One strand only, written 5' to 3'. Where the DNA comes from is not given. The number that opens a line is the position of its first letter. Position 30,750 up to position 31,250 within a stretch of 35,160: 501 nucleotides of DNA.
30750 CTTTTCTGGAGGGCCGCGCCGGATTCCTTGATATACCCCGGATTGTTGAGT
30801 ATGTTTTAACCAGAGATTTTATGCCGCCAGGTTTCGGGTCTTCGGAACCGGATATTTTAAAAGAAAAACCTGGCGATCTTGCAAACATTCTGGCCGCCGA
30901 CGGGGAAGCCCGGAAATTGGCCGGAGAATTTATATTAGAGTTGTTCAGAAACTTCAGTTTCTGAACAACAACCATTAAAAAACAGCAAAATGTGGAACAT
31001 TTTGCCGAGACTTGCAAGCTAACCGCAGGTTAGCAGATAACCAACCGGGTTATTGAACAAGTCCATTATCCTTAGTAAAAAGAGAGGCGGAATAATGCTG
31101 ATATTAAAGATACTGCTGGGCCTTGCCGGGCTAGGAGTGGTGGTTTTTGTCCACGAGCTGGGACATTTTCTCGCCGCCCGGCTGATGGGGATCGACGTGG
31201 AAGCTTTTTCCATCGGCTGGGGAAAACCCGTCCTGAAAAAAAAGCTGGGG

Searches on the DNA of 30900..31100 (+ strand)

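Call 46: search_rna_families(source=window, start=30900, end=31100, threshold=evalue, max_evalue=1)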
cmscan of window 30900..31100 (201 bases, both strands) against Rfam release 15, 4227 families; matches with E-value up to 1: 3.
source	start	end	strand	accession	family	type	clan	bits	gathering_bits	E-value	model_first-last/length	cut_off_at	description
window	30924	31017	-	RF00242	ctRNA_pT181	Gene; antisense;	-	25.8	56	0.13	1-94/94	no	ctRNA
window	30928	31042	-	RF03155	TD-1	Cis-reg;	CL00124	21.5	64.5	0.12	1-120/120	no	TD-1 RNA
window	30930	30979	-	RF03583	MIR781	Gene; miRNA;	-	18.9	88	0.34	1-94/94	no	MIR781 microRNA precursor family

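Call 47: search_rna_families(source=window, start=30900, end=31100, threshold=evalue, max_evalue=0.2, show_alignments=2)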
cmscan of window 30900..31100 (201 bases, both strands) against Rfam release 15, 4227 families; matches with E-value up to 0.2: 2.
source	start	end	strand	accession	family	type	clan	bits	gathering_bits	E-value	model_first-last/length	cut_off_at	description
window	30924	31017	-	RF00242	ctRNA_pT181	Gene; antisense;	-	25.8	56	0.13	1-94/94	no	ctRNA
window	30928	31042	-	RF03155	TD-1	Cis-reg;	CL00124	21.5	64.5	0.12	1-120/120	no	TD-1 RNA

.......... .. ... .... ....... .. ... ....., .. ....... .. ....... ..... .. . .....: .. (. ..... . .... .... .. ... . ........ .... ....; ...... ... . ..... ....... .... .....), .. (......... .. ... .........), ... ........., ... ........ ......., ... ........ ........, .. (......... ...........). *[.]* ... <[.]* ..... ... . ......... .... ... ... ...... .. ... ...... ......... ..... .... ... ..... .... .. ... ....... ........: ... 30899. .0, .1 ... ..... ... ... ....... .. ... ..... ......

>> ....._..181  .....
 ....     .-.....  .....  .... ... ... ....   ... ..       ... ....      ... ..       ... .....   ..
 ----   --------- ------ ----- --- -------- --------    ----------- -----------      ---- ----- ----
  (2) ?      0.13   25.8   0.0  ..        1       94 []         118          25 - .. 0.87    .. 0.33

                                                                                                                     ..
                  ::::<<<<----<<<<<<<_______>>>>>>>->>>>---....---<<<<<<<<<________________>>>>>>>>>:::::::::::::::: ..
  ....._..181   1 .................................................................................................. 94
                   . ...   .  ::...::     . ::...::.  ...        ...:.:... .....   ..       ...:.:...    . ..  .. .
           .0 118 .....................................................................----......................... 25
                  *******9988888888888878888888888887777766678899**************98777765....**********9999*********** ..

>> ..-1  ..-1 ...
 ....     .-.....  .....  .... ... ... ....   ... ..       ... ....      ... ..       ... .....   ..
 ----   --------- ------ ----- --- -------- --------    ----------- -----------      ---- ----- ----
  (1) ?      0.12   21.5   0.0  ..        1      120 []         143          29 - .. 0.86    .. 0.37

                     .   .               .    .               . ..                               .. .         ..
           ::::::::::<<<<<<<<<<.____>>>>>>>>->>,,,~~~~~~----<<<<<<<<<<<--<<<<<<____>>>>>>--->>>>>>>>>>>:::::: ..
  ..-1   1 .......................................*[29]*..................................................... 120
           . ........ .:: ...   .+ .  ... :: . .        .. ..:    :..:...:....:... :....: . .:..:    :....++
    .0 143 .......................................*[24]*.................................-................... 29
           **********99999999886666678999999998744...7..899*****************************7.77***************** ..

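Call 65: search_dna_similar(query=window:30937-31064:+, collection=plasmids, mode=distant, max_evalue=0.01, max_rows=10)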
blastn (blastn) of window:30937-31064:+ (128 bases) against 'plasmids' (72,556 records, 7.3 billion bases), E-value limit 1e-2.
No match.
